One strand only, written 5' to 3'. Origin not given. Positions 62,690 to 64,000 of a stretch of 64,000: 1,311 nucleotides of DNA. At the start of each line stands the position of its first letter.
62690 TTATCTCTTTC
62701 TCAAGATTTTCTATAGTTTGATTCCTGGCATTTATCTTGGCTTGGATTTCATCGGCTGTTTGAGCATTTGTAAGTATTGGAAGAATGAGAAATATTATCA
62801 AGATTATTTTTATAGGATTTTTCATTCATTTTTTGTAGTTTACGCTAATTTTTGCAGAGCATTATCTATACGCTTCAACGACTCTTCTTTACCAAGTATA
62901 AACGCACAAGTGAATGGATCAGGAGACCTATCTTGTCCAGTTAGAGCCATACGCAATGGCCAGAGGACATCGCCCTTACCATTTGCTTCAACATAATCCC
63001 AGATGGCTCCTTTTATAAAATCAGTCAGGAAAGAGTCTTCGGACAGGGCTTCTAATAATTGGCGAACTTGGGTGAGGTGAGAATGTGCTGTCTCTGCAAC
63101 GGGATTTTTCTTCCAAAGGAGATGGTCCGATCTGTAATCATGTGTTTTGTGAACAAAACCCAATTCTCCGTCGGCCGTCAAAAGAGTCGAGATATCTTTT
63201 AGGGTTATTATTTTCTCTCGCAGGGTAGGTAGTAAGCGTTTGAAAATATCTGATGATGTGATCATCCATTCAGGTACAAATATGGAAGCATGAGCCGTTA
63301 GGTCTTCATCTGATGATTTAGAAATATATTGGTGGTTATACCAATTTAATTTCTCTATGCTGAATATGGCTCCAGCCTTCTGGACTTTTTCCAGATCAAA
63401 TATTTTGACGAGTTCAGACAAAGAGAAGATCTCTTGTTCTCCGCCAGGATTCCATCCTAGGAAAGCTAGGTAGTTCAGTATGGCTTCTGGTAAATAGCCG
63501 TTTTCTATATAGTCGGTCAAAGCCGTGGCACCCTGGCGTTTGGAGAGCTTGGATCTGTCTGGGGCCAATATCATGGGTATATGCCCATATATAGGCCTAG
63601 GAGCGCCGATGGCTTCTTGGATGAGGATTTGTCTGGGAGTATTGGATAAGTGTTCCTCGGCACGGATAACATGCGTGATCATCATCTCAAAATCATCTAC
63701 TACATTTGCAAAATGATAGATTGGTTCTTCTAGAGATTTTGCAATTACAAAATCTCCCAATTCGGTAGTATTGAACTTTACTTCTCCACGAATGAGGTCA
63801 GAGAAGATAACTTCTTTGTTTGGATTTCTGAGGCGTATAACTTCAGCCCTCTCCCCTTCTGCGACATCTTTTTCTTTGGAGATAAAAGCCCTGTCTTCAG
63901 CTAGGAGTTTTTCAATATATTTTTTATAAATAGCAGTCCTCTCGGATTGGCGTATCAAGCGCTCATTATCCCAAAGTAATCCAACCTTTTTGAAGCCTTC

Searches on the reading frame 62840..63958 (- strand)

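Call 33: search_protein_families(library=pfam, proteins=[window:62840-63958:-], max_evalue=0.00001)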
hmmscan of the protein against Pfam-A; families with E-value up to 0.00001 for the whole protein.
window:62840-63958:- (372 aa): 2 families
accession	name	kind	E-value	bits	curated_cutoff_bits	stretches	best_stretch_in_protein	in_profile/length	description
PF00749.27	tRNA-synt_1c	-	3.8e-49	167.7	23.4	1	30-206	135-314/314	tRNA synthetases class I (E and Q), catalytic domain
PF19269.4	Anticodon_2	-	7.3e-18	65.8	23.6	1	234-368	11-141/141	Anticodon binding domain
